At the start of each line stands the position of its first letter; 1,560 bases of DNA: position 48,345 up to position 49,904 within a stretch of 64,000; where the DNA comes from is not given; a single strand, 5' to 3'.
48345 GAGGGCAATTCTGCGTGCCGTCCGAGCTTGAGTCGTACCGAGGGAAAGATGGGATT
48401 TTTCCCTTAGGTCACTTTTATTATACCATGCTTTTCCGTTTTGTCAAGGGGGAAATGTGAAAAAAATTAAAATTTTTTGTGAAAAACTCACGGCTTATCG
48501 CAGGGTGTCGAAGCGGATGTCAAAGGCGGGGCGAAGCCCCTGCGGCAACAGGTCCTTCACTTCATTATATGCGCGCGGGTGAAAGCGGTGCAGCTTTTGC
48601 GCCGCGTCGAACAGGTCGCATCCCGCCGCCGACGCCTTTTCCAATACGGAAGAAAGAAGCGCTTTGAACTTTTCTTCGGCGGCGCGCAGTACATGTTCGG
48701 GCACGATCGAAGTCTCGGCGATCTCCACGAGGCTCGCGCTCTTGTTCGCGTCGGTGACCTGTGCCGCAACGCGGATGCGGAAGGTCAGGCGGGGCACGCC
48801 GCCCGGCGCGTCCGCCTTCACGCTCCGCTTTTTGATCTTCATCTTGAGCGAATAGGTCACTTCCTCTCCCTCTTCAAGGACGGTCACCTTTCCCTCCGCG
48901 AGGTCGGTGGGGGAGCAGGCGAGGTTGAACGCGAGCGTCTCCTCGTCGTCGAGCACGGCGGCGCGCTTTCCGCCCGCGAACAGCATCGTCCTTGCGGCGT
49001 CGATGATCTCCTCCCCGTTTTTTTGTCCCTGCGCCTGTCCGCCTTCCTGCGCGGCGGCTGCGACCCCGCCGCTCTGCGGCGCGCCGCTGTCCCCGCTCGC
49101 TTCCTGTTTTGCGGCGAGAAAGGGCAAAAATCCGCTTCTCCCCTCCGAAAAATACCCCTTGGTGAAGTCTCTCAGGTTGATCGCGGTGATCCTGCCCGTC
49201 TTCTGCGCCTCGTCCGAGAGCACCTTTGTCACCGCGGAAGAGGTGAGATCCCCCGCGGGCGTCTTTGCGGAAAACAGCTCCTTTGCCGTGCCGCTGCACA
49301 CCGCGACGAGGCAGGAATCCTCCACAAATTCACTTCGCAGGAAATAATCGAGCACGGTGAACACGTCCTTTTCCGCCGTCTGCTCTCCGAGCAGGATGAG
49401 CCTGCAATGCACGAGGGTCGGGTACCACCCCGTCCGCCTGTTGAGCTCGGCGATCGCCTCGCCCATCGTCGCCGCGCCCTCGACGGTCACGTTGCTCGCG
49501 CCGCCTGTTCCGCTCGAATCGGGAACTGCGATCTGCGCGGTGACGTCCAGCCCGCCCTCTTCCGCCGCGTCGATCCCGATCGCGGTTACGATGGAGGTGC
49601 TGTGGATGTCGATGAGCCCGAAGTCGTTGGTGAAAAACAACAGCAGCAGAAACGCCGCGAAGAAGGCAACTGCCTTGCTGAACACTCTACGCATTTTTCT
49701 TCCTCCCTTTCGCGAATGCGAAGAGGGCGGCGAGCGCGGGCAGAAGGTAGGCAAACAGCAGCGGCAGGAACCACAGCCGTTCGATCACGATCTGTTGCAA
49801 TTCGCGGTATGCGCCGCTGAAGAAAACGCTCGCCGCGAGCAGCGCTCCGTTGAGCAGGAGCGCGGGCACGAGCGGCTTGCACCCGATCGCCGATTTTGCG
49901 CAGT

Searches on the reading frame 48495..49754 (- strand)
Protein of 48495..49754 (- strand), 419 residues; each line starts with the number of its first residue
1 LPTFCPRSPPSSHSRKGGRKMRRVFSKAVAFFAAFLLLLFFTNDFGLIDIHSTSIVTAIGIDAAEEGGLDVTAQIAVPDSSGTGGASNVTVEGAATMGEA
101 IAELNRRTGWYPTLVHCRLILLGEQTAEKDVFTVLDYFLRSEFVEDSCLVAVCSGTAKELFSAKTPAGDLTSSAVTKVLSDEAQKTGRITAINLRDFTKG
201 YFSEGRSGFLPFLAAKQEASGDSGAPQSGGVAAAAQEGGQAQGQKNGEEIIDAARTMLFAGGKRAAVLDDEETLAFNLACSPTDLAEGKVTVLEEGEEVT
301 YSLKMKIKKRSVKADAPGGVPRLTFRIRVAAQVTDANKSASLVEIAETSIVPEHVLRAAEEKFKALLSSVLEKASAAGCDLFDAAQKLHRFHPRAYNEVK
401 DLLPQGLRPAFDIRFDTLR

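Call 9: find_related_loci(query=window:48495-49754:-, collection=genome_contigs, flank=6000)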
Query window:48495-49754:- (419 aa) in genome_contigs; peptide patterns used: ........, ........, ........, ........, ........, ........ (x = any residue, [..] = any of these).
599 stretches matched a pattern (row limit reached: there are more); 112 encode a relative of the query (tblastn E <= 1e-3); the best 80 are kept; 80 distinct loci.
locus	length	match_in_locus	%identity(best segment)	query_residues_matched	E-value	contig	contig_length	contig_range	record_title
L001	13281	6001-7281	52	4-419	6e-129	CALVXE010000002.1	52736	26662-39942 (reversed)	MAG: uncultured Clostridia bacterium isolate BRZ_EA__bin93 genome assembly, contig: BRZ_EA__NODE_655_length_52736_cov_4.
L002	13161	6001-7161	43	42-417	2e-95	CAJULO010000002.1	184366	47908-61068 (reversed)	MAG TPA_asm: uncultured Christensenellaceae bacterium isolate MGBC143601 genome assembly, contig: MGBC143601.2, whole ge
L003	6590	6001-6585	66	17-211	3e-84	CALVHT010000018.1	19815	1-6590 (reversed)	MAG: uncultured Clostridia bacterium isolate BRZ_KL__bin53 genome assembly, contig: BRZ_KL__NODE_2652_length_19815_cov_4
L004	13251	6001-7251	37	5-414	5e-73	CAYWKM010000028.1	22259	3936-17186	MAG TPA_asm: uncultured Clostridia bacterium isolate SRP222994_co1_183 genome assembly, contig: NODE_4705_length_22259_c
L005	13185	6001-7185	37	15-419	1e-70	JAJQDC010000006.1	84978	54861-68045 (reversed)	MAG: Clostridia bacterium isolate C.B3_4 NODE_63_length_84978_cov_24.201536, whole genome shotgun sequence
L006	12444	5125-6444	34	6-419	7e-70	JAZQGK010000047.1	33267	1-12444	MAG: Candidatus Scatosoma sp. isolate T1900044630_TS20190096.MAGScoT_cleanbin_000047 SGB_1027_k141_1384838, whole genome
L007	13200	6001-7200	35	13-419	5e-68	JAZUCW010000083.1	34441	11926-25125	MAG: Candidatus Scatosoma sp. isolate T1900045312_YK20190001.MAGScoT_cleanbin_000047 SGB_6234_k141_1885223, whole genome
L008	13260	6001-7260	33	4-419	3e-67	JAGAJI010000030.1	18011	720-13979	MAG: Clostridia bacterium isolate RGIG8495 Water_deer_Cecum-1__c137295, whole genome shotgun sequence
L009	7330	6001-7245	34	18-417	4e-67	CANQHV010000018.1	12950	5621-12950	MAG: uncultured Clostridia bacterium isolate Lapin-027__bin80 genome assembly, contig: Lapin-027__NODE_4730_length_12950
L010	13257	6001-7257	36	3-419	9e-68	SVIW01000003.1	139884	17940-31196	MAG: Clostridiales bacterium isolate SIG419 NODE_2539_length_139884_cov_9.309137, whole genome shotgun sequence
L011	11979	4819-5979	34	42-419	2e-65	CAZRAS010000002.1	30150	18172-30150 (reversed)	MAG TPA_asm: uncultured Clostridia bacterium isolate SRP225648_co1_197 genome assembly, contig: NODE_3172_length_30150_c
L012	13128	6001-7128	35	36-419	4e-64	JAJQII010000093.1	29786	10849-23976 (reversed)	MAG: Clostridia bacterium isolate U.9_5 NODE_206_length_29786_cov_9.316841, whole genome shotgun sequence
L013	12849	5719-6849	34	20-400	2e-64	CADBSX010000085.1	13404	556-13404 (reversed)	MAG: uncultured Clostridiales bacterium isolate RUG14276 genome assembly, contig: RUG14276_asm_85, whole genome shotgun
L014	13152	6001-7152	34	15-403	4e-63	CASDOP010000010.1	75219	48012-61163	uncultured Clostridia bacterium isolate A40_L2_322322_idba_bin.68 genome assembly, contig: A40_L2_322322_idba_bin.68.fa_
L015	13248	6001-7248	32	3-413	7e-63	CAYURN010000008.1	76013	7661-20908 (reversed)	MAG TPA_asm: uncultured Clostridia bacterium isolate SRP141132_co4_218 genome assembly, contig: NODE_148_length_76013_co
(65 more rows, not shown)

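Call 28: find_homologous_proteins(query=window:48495-49754:-, max_evalue=1e-40)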
Query window:48495-49754:- (419 aa): 349 proteins with E <= 1e-40 among 8000 candidates; the best 120 are listed.
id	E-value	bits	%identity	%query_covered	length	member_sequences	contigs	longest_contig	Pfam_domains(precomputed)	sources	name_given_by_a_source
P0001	4.2e-254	860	100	95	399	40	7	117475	PF05504.17,PF25198.2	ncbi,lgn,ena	-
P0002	2.4e-148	512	59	54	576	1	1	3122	PF05504.17,PF25198.2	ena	-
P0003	1.5e-144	500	59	95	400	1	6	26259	PF05504.17,PF25198.2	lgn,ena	-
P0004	2.7e-144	499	59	95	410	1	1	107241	PF05504.17,PF25198.2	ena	-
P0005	3.0e-144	499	59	95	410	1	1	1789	PF05504.17,PF25198.2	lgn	-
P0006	4.3e-144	498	59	95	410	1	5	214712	PF05504.17,PF25198.2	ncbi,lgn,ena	-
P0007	6.5e-143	494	59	95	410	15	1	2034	PF05504.17,PF25198.2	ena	-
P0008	1.1e-140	487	58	95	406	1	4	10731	PF05504.17,PF25198.2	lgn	-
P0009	2.4e-140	486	60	95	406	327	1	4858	PF05504.17,PF25198.2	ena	-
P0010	3.1e-140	486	60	95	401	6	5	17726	PF05504.17,PF25198.2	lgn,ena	-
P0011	4.7e-140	485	57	95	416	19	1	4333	PF05504.17,PF25198.2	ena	-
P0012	1.6e-138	480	58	89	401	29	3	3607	PF05504.17,PF25198.2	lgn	-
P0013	2.6e-138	479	59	90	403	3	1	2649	PF05504.17,PF25198.2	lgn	-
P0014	6.4e-138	478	56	95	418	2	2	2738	PF05504.17,PF25198.2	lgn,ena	-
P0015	1.2e-137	477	58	96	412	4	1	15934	PF05504.17,PF25198.2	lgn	-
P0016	1.3e-137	477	56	90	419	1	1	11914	PF05504.17,PF25198.2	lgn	-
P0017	3.9e-137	475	58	90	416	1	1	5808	PF05504.17,PF25198.2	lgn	-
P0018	7.0e-137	474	49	95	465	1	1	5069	PF05504.17,PF25198.2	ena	-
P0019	1.7e-136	473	56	95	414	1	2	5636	PF05504.17,PF25198.2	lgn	-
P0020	2.8e-136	473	56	95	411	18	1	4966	PF05504.17,PF25198.2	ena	-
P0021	6.0e-136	471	60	50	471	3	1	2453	PF05504.17,PF25198.2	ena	-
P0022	6.3e-136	471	53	90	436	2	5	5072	PF05504.17,PF25198.2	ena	-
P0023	6.8e-136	471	57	90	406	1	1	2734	PF05504.17,PF25198.2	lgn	-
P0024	9.6e-136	471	56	95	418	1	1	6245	PF05504.17,PF25198.2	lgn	-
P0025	1.5e-135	470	55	90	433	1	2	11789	PF05504.17,PF25198.2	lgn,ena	-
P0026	1.6e-135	470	55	90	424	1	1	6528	PF05504.17,PF25198.2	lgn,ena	-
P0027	1.7e-135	470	54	90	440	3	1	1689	PF05504.17,PF25198.2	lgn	-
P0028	1.9e-135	470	57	50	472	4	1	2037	PF05504.17,PF25198.2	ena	-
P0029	2.1e-135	470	55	90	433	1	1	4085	PF05504.17,PF25198.2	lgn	-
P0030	4.5e-135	469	60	48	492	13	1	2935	PF05504.17,PF25198.2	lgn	-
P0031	7.5e-135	468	57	90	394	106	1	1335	PF05504.17,PF25198.2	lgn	-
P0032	7.5e-135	468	55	90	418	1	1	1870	PF05504.17,PF25198.2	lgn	-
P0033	8.0e-135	468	55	95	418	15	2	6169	PF05504.17,PF25198.2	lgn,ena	-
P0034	9.5e-135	467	54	90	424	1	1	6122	PF05504.17,PF25198.2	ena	-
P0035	1.3e-134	467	55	95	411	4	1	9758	PF05504.17,PF25198.2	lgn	-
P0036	1.5e-134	467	58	90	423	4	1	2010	PF05504.17,PF25198.2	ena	-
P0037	1.7e-134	467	54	90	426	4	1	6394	PF05504.17,PF25198.2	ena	-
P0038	4.4e-134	465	53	90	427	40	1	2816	PF05504.17,PF25198.2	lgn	-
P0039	5.1e-134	465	69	42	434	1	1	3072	PF05504.17,PF25198.2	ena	-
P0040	6.3e-134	465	55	90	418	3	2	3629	PF05504.17,PF25198.2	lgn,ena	-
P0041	6.9e-134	465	69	42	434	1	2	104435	PF05504.17,PF25198.2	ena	-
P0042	2.3e-133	463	54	58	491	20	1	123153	PF05504.17,PF25198.2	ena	-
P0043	2.7e-133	463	55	90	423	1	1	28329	PF05504.17,PF25198.2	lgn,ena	-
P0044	4.3e-133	462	69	42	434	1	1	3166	PF05504.17,PF25198.2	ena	-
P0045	4.7e-133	462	69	42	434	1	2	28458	PF05504.17,PF25198.2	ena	-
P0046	1.4e-132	460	54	90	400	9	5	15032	PF05504.17,PF25198.2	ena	-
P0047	1.6e-132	460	69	42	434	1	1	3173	PF05504.17,PF25198.2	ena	-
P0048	2.4e-132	460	55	90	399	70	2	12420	PF05504.17,PF25198.2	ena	-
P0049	3.5e-132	459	69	42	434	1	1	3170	PF05504.17,PF25198.2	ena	-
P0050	3.7e-132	459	68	42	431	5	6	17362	PF05504.17,PF25198.2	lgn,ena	-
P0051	6.7e-132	458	68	42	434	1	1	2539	PF05504.17,PF25198.2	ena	-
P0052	9.2e-132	458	68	42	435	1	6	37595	PF05504.17,PF25198.2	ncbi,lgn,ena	-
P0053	1.1e-131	457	69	42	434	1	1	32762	PF05504.17,PF25198.2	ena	-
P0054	1.3e-131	457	52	90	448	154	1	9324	PF05504.17,PF25198.2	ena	-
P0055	1.4e-131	457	69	42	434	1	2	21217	PF05504.17,PF25198.2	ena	-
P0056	1.5e-131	457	57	90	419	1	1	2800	PF05504.17,PF25198.2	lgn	-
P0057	1.5e-131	457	53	54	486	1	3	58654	PF05504.17,PF25198.2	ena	-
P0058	2.0e-131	457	68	42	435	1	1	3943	PF05504.17,PF25198.2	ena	-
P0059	2.0e-131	456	56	90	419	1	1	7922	PF05504.17,PF25198.2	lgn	-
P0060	2.3e-131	456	54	90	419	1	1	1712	PF05504.17,PF25198.2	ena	-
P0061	3.8e-131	456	57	49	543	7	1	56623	PF05504.17,PF25198.2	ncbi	-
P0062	4.0e-131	456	56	95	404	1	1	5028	PF05504.17,PF25198.2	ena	-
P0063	4.2e-131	455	56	90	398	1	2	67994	PF05504.17,PF25198.2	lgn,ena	-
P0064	4.4e-131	455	51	90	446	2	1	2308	PF05504.17,PF25198.2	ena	-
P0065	5.2e-131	455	56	90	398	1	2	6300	PF05504.17,PF25198.2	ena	-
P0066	6.3e-131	455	54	90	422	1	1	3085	PF05504.17,PF25198.2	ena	-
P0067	7.5e-131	455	68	42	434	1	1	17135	PF05504.17,PF25198.2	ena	-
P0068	8.0e-131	455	55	90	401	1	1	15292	PF05504.17,PF25198.2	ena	-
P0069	8.7e-131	454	51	90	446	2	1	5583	PF05504.17,PF25198.2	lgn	-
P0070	1.1e-130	454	56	90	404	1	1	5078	PF05504.17,PF25198.2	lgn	-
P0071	1.2e-130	454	57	49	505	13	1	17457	PF05504.17,PF25198.2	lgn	-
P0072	1.3e-130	454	68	43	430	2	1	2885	PF05504.17,PF25198.2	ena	-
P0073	1.4e-130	454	55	90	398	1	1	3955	PF05504.17,PF25198.2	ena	-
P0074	1.4e-130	454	55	90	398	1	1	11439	PF05504.17,PF25198.2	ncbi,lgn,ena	-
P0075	1.5e-130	454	55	90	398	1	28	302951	PF05504.17,PF25198.2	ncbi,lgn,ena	-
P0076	1.6e-130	454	55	90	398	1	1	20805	PF05504.17,PF25198.2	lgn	-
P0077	1.7e-130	453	51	90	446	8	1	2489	PF05504.17,PF25198.2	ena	-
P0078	1.8e-130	453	54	90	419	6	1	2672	PF05504.17,PF25198.2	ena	-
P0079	1.9e-130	453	67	42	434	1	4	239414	PF05504.17,PF25198.2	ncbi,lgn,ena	-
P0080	2.0e-130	453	55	90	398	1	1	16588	PF05504.17,PF25198.2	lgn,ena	-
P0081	2.1e-130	453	67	42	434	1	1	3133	PF05504.17,PF25198.2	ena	-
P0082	2.1e-130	453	55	90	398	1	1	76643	PF05504.17,PF25198.2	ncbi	-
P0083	2.2e-130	453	55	90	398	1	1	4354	PF05504.17,PF25198.2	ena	-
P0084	2.3e-130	453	68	42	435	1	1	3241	PF05504.17,PF25198.2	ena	-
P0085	2.5e-130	453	56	90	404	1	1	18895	PF05504.17,PF25198.2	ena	-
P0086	3.6e-130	452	55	90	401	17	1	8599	PF05504.17,PF25198.2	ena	-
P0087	3.6e-130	452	55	90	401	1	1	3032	PF05504.17,PF25198.2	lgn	-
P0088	3.6e-130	452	55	90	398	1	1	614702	PF05504.17,PF25198.2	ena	-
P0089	4.8e-130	452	55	90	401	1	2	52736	PF05504.17,PF25198.2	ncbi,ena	-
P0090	5.1e-130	452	55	90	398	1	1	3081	PF05504.17,PF25198.2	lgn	-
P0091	5.6e-130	452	54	90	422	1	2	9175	PF05504.17,PF25198.2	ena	-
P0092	6.2e-130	452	55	90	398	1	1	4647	PF05504.17,PF25198.2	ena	-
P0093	6.4e-130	452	55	90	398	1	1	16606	PF05504.17,PF25198.2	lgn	-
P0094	6.5e-130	452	55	90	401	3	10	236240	PF05504.17,PF25198.2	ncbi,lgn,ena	-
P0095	6.8e-130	451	55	90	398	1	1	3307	PF05504.17,PF25198.2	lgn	-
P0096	9.5e-130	451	67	42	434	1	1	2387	PF05504.17,PF25198.2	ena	-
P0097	1.5e-129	450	56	90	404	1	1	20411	PF05504.17,PF25198.2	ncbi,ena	-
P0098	1.8e-129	450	55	90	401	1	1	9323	PF05504.17,PF25198.2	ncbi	-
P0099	2.8e-129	449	54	90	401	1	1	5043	PF05504.17,PF25198.2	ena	-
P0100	2.9e-129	449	56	49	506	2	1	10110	PF05504.17,PF25198.2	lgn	-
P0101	3.9e-129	449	56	90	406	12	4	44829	PF05504.17,PF25198.2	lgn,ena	-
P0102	5.8e-129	448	54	90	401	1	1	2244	PF05504.17,PF25198.2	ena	-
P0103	6.1e-129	448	54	90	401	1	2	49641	PF05504.17,PF25198.2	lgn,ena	-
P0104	6.9e-129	448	57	49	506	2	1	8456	PF05504.17,PF25198.2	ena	-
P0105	7.8e-129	448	56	90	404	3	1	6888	PF05504.17,PF25198.2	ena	-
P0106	7.9e-129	448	56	90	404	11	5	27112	PF05504.17,PF25198.2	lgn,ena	-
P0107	8.1e-129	448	54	90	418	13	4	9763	PF05504.17,PF25198.2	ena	-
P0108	9.8e-129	448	55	90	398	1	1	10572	PF05504.17,PF25198.2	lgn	-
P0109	1.0e-128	448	54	90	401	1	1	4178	PF05504.17,PF25198.2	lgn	-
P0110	1.5e-128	447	54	90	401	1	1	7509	PF05504.17,PF25198.2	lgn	-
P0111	2.5e-128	446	56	90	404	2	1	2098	PF05504.17,PF25198.2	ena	-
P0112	5.4e-128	445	50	90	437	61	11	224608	PF05504.17,PF25198.2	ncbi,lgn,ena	-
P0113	7.5e-128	445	54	95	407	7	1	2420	PF05504.17,PF25198.2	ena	-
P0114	8.8e-128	445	48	96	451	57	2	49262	PF05504.17,PF25198.2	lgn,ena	-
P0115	1.3e-127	444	55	95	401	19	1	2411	PF05504.17,PF25198.2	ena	-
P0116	2.5e-127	443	54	90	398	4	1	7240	PF05504.17,PF25198.2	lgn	-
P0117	5.8e-127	442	45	90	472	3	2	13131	PF05504.17,PF25198.2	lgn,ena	-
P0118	2.4e-125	436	53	95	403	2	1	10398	PF05504.17,PF25198.2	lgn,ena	-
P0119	4.2e-125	436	56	91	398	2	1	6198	PF05504.17,PF25198.2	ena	-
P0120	4.7e-125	436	53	90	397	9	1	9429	PF05504.17,PF25198.2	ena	-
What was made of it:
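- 48495..49754 (-): gerAC (Ger(x)C spore-germination lipoprotein), the conserved upstream neighbour. It is context, not part of the RNA. Pfam PF05504 and PF25198 on the identical protein P0001 (call 28).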

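Call 31: find_encoding_contigs(protein=P0003, flank=3000, max_places=1)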
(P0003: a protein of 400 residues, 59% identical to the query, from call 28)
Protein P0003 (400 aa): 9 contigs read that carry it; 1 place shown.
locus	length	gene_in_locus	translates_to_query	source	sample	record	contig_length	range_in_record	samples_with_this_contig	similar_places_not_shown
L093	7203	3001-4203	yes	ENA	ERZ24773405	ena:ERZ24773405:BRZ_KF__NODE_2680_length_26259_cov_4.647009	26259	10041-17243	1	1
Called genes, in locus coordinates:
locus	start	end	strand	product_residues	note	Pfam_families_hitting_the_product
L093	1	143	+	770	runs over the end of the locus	PF19732:SpoIIE_N, PF07228:SpoIIE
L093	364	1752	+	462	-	PF03323:GerA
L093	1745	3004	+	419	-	PF03845:Spore_permease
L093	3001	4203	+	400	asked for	PF25198:Spore_GerAC_N, PF05504:Spore_GerAC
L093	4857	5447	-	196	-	-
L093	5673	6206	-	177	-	PF01558:POR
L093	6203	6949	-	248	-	PF02775:TPP_enzyme_C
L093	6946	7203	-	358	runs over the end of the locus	PF01855:POR_N, PF17147:PFOR_II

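Call 32: find_encoding_contigs(protein=P0006, flank=3000, max_places=1)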
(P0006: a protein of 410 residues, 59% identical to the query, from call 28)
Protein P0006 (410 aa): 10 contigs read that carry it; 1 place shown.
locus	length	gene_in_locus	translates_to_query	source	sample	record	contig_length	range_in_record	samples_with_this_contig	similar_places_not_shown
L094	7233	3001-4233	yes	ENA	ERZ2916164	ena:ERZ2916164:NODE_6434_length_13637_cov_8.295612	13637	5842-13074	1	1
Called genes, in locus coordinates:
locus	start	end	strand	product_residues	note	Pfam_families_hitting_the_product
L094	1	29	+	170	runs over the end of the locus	-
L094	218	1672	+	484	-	PF03323:GerA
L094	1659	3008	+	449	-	PF03845:Spore_permease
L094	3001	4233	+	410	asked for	PF25198:Spore_GerAC_N, PF05504:Spore_GerAC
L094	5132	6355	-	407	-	-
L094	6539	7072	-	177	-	PF01558:POR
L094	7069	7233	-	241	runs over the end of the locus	?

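Call 33: find_encoding_contigs(protein=P0010, flank=3000, max_places=1)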
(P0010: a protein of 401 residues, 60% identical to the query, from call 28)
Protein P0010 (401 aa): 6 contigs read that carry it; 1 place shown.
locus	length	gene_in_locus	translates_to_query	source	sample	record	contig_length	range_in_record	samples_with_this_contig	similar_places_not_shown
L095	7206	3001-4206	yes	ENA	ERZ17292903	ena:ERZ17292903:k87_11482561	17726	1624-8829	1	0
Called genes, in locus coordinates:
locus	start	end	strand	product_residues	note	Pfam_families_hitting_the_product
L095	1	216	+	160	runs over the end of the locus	-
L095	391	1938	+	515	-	PF03323:GerA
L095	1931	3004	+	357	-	PF03845:Spore_permease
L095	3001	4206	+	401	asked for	PF25198:Spore_GerAC_N, PF05504:Spore_GerAC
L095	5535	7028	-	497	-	-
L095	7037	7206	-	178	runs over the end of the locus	PF01558:POR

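Call 34: find_encoding_contigs(protein=P0015, flank=3000, max_places=1)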
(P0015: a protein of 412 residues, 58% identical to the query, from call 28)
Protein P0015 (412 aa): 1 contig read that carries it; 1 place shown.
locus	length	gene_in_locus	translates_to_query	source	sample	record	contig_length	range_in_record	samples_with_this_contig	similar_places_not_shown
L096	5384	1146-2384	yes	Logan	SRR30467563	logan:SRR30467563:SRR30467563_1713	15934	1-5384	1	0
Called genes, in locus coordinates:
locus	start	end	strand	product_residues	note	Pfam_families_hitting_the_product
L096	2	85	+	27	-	?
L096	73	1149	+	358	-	PF03845:Spore_permease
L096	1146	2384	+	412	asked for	PF25198:Spore_GerAC_N, PF05504:Spore_GerAC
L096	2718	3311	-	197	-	-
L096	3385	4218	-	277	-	PF00528:BPD_transp_1 (weak)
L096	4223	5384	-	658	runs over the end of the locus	PF13360:PQQ_2 (faint), PF00528:BPD_transp_1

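Call 35: find_encoding_contigs(protein=P0079, flank=3000, max_places=1)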
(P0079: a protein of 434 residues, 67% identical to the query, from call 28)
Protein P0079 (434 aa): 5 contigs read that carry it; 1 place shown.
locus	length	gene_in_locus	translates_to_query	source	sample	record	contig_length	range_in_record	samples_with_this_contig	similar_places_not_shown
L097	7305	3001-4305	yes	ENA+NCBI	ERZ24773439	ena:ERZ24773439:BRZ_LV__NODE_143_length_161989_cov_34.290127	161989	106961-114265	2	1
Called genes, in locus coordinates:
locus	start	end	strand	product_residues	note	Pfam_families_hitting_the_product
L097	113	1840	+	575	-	PF03323:GerA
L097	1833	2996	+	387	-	PF03845:Spore_permease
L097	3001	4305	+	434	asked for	PF25198:Spore_GerAC_N, PF05504:Spore_GerAC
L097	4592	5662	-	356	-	PF20434:BD-FAE, PF07859:Abhydrolase_3 (faint)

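Call 36: find_encoding_contigs(protein=P0042, flank=3000, max_places=1)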
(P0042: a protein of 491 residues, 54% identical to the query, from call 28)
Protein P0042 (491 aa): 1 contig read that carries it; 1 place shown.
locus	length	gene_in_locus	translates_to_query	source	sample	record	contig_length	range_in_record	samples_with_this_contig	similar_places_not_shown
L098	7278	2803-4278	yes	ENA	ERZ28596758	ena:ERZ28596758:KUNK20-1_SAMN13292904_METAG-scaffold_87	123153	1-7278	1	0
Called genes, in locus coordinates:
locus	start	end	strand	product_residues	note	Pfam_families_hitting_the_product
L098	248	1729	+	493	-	PF03323:GerA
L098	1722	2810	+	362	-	PF03845:Spore_permease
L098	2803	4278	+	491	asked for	PF25198:Spore_GerAC_N, PF05504:Spore_GerAC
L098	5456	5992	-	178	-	PF01558:POR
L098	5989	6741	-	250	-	PF02775:TPP_enzyme_C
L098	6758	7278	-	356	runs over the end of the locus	PF01855:POR_N, PF02780:Transketolase_C (faint), PF17147:PFOR_II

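Call 37: find_encoding_contigs(protein=P0046, flank=3000, max_places=1)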
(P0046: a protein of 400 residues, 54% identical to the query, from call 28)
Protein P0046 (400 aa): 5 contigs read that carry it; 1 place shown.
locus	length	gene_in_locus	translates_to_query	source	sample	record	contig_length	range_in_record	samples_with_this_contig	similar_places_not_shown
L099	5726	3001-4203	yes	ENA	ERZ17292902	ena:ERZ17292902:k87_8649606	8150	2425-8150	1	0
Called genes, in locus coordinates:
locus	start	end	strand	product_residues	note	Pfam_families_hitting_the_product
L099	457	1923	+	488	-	PF03323:GerA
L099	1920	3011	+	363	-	PF03845:Spore_permease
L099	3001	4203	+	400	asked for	PF25198:Spore_GerAC_N, PF05504:Spore_GerAC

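Call 38: find_encoding_contigs(protein=P0057, flank=3000, max_places=1)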
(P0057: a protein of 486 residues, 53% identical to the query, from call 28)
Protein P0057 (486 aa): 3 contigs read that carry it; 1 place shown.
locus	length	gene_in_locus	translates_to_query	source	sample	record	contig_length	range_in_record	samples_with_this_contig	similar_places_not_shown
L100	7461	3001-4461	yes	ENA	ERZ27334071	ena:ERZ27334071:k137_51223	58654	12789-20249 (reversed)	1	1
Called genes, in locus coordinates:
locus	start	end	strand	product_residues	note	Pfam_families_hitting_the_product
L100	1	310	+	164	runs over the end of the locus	-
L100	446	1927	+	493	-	PF03323:GerA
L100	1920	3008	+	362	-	PF03845:Spore_permease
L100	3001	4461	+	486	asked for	PF25198:Spore_GerAC_N, PF05504:Spore_GerAC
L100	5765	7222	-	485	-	PF00370:FGGY_N, PF02782:FGGY_C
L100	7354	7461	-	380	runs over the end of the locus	PF00465:Fe-ADH, PF13685:Fe-ADH_2, PF25137:ADH_Fe_C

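Call 39: find_encoding_contigs(protein=P0101, flank=3000, max_places=1)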
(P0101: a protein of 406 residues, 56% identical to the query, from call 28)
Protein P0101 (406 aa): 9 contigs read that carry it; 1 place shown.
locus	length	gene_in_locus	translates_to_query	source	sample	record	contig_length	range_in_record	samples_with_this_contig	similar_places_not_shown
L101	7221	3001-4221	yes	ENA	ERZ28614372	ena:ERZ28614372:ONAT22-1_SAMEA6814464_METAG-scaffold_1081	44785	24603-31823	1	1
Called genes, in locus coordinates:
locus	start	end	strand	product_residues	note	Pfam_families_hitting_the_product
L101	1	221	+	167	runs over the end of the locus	-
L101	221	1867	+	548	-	PF03323:GerA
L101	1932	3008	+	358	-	PF03845:Spore_permease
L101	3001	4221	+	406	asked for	PF25198:Spore_GerAC_N, PF05504:Spore_GerAC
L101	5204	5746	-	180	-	PF01558:POR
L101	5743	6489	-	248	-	PF02775:TPP_enzyme_C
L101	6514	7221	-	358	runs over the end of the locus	PF01855:POR_N, PF17147:PFOR_II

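Call 40: find_encoding_contigs(protein=P0112, flank=3000, max_places=1)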
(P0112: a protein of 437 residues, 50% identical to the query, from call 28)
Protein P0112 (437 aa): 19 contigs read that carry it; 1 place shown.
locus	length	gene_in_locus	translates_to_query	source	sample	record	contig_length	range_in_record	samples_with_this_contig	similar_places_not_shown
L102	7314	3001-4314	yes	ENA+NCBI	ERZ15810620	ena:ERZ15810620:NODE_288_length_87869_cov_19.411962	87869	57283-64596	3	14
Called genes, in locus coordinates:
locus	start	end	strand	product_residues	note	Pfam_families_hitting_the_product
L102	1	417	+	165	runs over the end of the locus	-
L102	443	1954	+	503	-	PF03323:GerA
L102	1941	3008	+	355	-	PF03845:Spore_permease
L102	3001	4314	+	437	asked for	PF25198:Spore_GerAC_N, PF05504:Spore_GerAC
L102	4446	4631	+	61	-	-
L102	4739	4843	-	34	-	-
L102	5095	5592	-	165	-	PF13302:Acetyltransf_3, PF00583:Acetyltransf_1, PF13673:Acetyltransf_10, PF13508:Acetyltransf_7, PF08445:FR47 (weak)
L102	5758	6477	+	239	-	PF05239:PRC (faint)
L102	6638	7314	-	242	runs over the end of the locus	-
